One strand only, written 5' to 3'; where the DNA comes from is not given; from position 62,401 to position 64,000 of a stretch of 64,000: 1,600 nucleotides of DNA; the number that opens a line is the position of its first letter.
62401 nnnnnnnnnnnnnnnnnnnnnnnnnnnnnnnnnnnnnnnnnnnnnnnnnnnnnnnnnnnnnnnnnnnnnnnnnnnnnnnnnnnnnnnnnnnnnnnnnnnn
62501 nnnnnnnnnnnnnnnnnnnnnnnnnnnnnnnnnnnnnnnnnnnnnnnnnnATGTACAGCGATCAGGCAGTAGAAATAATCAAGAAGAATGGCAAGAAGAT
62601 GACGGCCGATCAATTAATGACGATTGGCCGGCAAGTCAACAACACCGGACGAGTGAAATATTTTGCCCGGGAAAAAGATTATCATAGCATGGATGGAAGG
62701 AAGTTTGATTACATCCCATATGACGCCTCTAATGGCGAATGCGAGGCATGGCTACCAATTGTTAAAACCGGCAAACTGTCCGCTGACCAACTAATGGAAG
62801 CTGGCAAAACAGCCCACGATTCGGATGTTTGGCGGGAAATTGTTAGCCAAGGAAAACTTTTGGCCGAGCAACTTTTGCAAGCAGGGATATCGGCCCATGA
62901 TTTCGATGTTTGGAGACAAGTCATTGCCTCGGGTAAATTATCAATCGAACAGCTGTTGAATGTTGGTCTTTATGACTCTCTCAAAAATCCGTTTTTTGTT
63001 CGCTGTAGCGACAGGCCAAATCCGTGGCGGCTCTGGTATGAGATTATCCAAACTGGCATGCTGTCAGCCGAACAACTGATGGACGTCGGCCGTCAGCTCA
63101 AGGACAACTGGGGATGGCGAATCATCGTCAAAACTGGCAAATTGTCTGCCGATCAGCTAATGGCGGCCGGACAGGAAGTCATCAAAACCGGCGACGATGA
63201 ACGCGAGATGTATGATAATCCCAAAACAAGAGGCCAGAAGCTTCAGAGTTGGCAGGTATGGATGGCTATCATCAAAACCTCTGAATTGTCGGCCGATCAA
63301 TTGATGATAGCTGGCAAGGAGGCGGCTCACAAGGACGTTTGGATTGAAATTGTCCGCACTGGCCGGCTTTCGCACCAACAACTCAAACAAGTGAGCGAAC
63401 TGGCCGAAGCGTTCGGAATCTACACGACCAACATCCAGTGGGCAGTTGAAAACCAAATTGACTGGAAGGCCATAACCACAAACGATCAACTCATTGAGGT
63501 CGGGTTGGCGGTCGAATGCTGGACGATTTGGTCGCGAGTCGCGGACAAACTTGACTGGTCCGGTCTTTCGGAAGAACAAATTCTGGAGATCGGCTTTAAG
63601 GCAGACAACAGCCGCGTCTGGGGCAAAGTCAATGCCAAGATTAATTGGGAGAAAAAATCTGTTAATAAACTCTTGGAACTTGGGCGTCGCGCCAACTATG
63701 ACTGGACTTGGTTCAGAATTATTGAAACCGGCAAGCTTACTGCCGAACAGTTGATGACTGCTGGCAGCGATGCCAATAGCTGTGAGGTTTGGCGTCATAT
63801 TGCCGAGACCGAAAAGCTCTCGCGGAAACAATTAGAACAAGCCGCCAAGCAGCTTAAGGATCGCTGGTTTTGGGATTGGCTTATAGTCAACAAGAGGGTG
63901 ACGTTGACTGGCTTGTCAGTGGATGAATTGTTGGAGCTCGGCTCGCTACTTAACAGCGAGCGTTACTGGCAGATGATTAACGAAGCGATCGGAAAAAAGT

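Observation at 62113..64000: GC-rich region encoding an unlisted, novel ~28-aa tandem-repeat protein behind a near-consensus promoter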

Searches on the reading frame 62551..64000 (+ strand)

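Call 5: search_protein_families(library=pfam, proteins=[window:62551-64000:+], max_evalue=1)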
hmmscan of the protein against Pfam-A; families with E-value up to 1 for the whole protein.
window:62551-64000:+ (483 aa): 7 families
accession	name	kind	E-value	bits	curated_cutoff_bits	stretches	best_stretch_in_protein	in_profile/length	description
PF13464.11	RodZ_C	-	0.00013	22.3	23.9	0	91-112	6-28/72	RodZ C-terminal domain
PF03460.22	NIR_SIR_ferr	-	0.00041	20.5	24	1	269-292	17-40/69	Nitrite/Sulfite reductase ferredoxin-like half domain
PF16874.11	Glyco_hydro_36C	-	0.018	15.9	27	0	11-46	46-72/77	Glycosyl hydrolase family 36 C-terminal domain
PF01672.21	Plasmid_parti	-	0.1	13.6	22.1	0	329-376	6-53/85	Putative plasmid partition protein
PF16877.10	DUF5078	-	0.1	13.5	27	0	390-443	10-60/118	Domain of unknown function (DUF5078)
PF19498.4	DUF6033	-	0.12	12.6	25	0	11-41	84-113/205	Protein of unknown function (DUF6033)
PF19602.4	DUF6107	-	0.22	12.2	27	0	243-275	66-98/106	Family of unknown function (DUF6107)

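Call 8: find_homologous_proteins(query=window:62551-64000:+)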
Query window:62551-64000:+ (483 aa): 2 proteins with E <= 0.001 among 8000 candidates.
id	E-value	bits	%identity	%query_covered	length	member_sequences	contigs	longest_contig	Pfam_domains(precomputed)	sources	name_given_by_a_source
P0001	0.0e+0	1091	100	100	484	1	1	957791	-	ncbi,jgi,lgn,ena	ncbi:MAG: hypothetical protein WC473_01360 [Patescibacteria group bacterium]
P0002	3.2e-177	608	60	100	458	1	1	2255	-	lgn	-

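Call 11: find_encoding_contigs(protein=P0002, flank=10000)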
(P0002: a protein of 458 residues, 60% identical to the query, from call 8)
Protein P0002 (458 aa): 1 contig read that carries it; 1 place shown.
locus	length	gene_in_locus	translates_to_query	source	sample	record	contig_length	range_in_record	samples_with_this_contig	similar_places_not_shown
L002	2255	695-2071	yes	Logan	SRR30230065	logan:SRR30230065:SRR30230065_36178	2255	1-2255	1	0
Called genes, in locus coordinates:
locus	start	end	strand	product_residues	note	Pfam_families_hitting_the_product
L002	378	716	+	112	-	-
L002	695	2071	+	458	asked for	-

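Call 33: predict_structure(alignment_id=A1)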
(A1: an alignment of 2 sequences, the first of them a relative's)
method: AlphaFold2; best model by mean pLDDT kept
length: 484 residues; sequences in the alignment: 2
mean_pLDDT: 79.1   pTM: 0.58
mean pLDDT of the five models: 79.1, 78.3, 77.7, 77.5, 75.2
residues with pLDDT >= 90: 117; 70-90: 275; 50-70: 35; < 50: 57
segments of 3 or more residues with pLDDT < 50: 33-61, 143-157, 214-225
pLDDT, mean of each block of 10 residues (from residue 1): 71 89 85 45 37 43 74 93 85 90 92 80 90 85 43 46 86 91 77 88 86 47 45 78 82 83 82 80 70 70 82 83 80 89 89 86 90 92 89 92 91 91 88 89 89 85 87 88 74
secondary structure, 60 per line:
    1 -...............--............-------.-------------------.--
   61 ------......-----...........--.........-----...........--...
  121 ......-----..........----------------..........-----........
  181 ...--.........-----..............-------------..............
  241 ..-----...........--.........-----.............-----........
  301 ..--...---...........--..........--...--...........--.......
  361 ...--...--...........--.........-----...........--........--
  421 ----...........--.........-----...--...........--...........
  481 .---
elements in order: H2-16 H19-30 H67-72 H78-88 H91-99 H105-115 H118-126 H132-141 H158-167 H173-183 H186-194 H200-213 H227-242 H248-258 H261-269 H275-287 H293-302 H311-321 H324-333 H341-351 H354-363 H371-381 H384-392 H398-408 H411-418 H425-435 H438-446 H457-467 H470-481
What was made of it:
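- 62551..64000 (+): Gene 2: Trp-anchored 27-residue helical-repeat protein. 483 of its 484 codons lie in the window; the stop ends at window-equivalent 64005 and the terminator is at 64025-64054. AF2 gives an all-alpha model of 29 short helices with pLDDT 79 (call 33).
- On Alpha-solenoid structural class: The AF2 model has 29 helices of 6-16 residues (mostly 9-11) in pairs, one pair per 27-aa unit, with pLDDT 79 (call 33).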

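Call 36: search_protein_families(library=ncbifam, proteins=[P0001], max_evalue=1)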
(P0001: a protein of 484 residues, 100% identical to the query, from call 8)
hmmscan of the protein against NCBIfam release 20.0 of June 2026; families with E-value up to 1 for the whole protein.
P0001 (484 aa): 3 families
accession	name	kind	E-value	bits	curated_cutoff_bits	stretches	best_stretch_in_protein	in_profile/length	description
NF009562.0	PRK13019.1-2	equivalog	0.078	13.1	160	0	90-114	64-88/95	ATP-dependent Clp protease adapter ClpS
TIGR00122.1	birA_repr_reg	equivalog_domain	0.086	12.7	70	1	416-437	18-39/69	biotin operon repressor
NF033725.0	borfam_49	equivalog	0.13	12.8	60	0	329-377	62-110/150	chromosome replication/partitioning protein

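Call 40: fold_search(model_id=the predicted structure, library=pdb)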
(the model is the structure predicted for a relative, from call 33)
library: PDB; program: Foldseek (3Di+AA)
matches with E <= 10: 830; with E <= 0.001: 5
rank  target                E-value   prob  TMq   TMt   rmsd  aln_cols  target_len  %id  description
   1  8ga7                  1.1e-05  0.91  0.09  0.09  29.7       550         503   12  Geometrically programmable nanomaterial construction using regularized protein building blocks (released 2024-03-13)
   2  8v3b_a                7.0e-05  0.98  0.12  0.13  24.5       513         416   14  Computational Designed Nanocage O43_129_+4 (released 2024-03-13)
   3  7rdr_A                8.6e-05  0.97  0.11  0.11  23.9       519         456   12  Circular tandem repeat protein with novel repeat topology and enhanced subunit contact surfaces (released 2021-09-01)
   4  8r0a_N                2.2e-04  1.00  0.27  0.20  18.4       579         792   13  Cryo-EM structure of the cross-exon pre-B+5'ss complex (released 2024-05-22)
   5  5g05_H                9.3e-04  0.99  0.18  0.18  26.1       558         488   10  Cryo-EM structure of combined apo phosphorylated APC (released 2016-05-25)
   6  9rwz_M                1.1e-03  1.00  0.25  0.15  19.4       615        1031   10  ZSWIM8-CUL3 complex bound to AGO2-miR-7-CYRANO (released 2026-03-18)
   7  6bq1_B                1.2e-03  0.99  0.18  0.14  26.0       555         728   12  Human PI4KIIIa lipid kinase complex (released 2017-12-13)
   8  8gel_A                1.2e-03  0.44  0.09  0.09  29.6       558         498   14  Cryo-EM structure of synthetic tetrameric building block sC4 (released 2024-03-13)
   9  8y6o_G                1.6e-03  1.00  0.25  0.18  16.6       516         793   13  Cryo-EM Structure of the human minor pre-B complex (pre-precatalytic spliceosome) U11 and tri-snRNP part (released 2024-03-20)
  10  5aio                  2.7e-03  0.91  0.15  0.17  24.5       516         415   13  Crystal structure of t131 N-terminal TPR array (released 2015-06-24)
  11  9fmd_I                2.9e-03  0.99  0.22  0.17  19.4       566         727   12  Integrative model of the human post-catalytic spliceosome (P-complex) (released 2024-07-10)
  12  8pkp_K                3.5e-03  0.93  0.16  0.16  23.0       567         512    8  Cryo-EM structure of the apo Anaphase-promoting complex/cyclosome (APC/C) at 3.2 Angstrom resolution (released 2023-07-19)
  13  8fgw_D                3.8e-03  0.99  0.25  0.12  30.6       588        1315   12  Human IFT-A complex structures provide molecular insights into ciliary transport (released 2023-02-22)
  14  6vbu_8                3.8e-03  0.99  0.18  0.19  20.9       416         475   10  Structure of the bovine BBSome complex (released 2020-01-29)
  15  6xr1                  4.1e-03  0.66  0.12  0.12  28.4       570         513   12  Computationally designed right-handed alpha/alpha single-chain toroid with 9 repeats (released 2021-07-14)
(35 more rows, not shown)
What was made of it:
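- On Alpha-solenoid structural class: Foldseek hits are exclusively solenoids (call 40).
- The AF2 model rests on a 2-sequence alignment (pTM 0.58) and its global superhelix is unreliable (TM <= 0.27 to any solved structure, call 40).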

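Call 57: search_protein_families(library=padloc, proteins=[P0001], max_evalue=0.1)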
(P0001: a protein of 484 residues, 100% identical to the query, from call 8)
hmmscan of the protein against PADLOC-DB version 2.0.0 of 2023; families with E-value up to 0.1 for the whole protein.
P0001 (484 aa): 0 families

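Call 60: list_cluster_members(proteins=[P0001, P0054, P0056, P0057, P0058, P0060, P0061, P0068, P0087, P0091])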
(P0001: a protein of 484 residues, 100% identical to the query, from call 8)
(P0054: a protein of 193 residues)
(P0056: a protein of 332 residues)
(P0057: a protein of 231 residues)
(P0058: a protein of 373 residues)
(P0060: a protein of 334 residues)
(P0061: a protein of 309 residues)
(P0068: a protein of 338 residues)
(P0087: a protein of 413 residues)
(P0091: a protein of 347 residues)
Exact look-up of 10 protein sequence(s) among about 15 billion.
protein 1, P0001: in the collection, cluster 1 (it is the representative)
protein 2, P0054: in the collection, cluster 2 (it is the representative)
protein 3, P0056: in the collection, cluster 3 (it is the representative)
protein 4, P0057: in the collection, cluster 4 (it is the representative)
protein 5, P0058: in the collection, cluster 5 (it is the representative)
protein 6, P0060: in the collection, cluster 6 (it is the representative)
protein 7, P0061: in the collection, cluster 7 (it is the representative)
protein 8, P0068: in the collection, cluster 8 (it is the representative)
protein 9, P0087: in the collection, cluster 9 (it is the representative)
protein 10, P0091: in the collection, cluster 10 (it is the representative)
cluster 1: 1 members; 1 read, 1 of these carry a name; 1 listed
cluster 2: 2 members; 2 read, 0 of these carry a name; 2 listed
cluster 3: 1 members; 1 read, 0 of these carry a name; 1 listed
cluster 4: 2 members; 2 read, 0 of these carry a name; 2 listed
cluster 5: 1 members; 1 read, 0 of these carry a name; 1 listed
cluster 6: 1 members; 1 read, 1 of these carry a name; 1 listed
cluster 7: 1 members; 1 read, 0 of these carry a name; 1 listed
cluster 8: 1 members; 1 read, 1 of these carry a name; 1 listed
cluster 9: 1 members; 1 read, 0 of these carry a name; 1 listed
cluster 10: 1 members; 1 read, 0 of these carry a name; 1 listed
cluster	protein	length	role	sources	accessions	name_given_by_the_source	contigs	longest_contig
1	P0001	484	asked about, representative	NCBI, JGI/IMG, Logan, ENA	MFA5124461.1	MAG: hypothetical protein WC473_01360 [Patescibacteria group bacterium]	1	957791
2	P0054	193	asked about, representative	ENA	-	-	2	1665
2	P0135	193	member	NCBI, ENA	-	-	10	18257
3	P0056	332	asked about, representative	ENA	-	-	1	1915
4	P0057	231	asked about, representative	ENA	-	-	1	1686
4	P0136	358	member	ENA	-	-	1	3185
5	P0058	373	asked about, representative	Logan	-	-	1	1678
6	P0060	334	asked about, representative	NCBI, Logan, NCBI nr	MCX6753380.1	MAG: hypothetical protein NTW62_03500 [Candidatus Nomurabacteria bacterium] | hypothetical protein [Candidatus Nomurabacteria bacterium]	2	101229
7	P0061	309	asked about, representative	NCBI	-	-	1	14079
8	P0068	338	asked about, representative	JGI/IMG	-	hypothetical protein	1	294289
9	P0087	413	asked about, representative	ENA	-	-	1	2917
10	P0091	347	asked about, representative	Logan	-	-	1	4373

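Call 87: search_protein_families(library=phrogs, proteins=[P0001], max_evalue=0.01)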
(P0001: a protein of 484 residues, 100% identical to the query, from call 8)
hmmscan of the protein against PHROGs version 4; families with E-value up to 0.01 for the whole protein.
P0001 (484 aa): 0 families

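Call 93: search_solved_structures(query=P0001, max_evalue=1)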
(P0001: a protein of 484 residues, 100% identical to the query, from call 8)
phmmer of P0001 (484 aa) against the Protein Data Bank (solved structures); distinct sequences matched with E-value up to 1: 3.
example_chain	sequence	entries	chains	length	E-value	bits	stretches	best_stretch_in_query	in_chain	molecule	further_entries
7m58_A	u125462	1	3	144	0.08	14.9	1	243-315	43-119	Tautomerase_3 domain-containing protein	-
3isy_A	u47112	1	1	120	0.26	13.2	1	40-102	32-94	Intracellular proteinase inhibitor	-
9q87_l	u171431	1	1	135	0.6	12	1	225-290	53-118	Large ribosomal subunit protein uL16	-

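Call 98: search_protein_families(library=pfam, alignment_id=A6, max_evalue=10)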
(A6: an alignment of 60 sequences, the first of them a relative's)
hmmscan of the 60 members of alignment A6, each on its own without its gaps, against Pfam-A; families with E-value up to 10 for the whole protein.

A. member 1, P0001 (484 aa): 7 families
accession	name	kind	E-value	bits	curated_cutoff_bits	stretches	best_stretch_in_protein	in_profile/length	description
PF13464.11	RodZ_C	-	0.00013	22.2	23.9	1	91-112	6-28/72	RodZ C-terminal domain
PF03460.22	NIR_SIR_ferr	-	0.00041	20.5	24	1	269-292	17-40/69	Nitrite/Sulfite reductase ferredoxin-like half domain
PF16874.11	Glyco_hydro_36C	-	0.018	15.9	27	1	11-46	46-72/77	Glycosyl hydrolase family 36 C-terminal domain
PF16877.10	DUF5078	-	0.1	13.5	27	1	390-443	10-60/118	Domain of unknown function (DUF5078)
PF01672.21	Plasmid_parti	-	0.11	13.6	22.1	0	329-376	6-53/85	Putative plasmid partition protein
PF19498.4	DUF6033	-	0.13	12.5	25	1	11-41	84-113/205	Protein of unknown function (DUF6033)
PF19602.4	DUF6107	-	0.22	12.1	27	0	243-275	66-98/106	Family of unknown function (DUF6107)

B. families by the number of members that match (of 60 scanned): 95 families (the first 25 are shown)
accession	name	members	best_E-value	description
PF11248.13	DUF3046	5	0.0027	Protein of unknown function (DUF3046)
PF03460.22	NIR_SIR_ferr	3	0.00041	Nitrite/Sulfite reductase ferredoxin-like half domain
PF20155.4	TMP_3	3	0.025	Tape measure protein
PF16177.11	ACAS_N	2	0.0095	Acetyl-coenzyme A synthetase N-terminus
PF16874.11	Glyco_hydro_36C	2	0.014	Glycosyl hydrolase family 36 C-terminal domain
PF20161.5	VpsR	2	0.027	VpsR domain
PF06892.16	Phage_CP76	2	0.054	Phage regulatory protein CII (CP76)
PF07499.19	RuvA_C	2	0.087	RuvA, C-terminal domain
PF09718.15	Tape_meas_lam_C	2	0.15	Lambda phage tail tape-measure protein (Tape_meas_lam_C)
PF13837.12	Myb_DNA-bind_4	2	0.39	Myb/SANT-like DNA-binding domain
PF13464.11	RodZ_C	1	0.00013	RodZ C-terminal domain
PF05381.18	Peptidase_C21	1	0.0005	Tymovirus endopeptidase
PF08220.18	HTH_DeoR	1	0.00073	DeoR-like helix-turn-helix domain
PF21921.2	Ski7_2nd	1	0.0021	Ski7 domain II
PF12256.14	TcdB_toxin_midN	1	0.0057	Insecticide toxin TcdB middle/N-terminal region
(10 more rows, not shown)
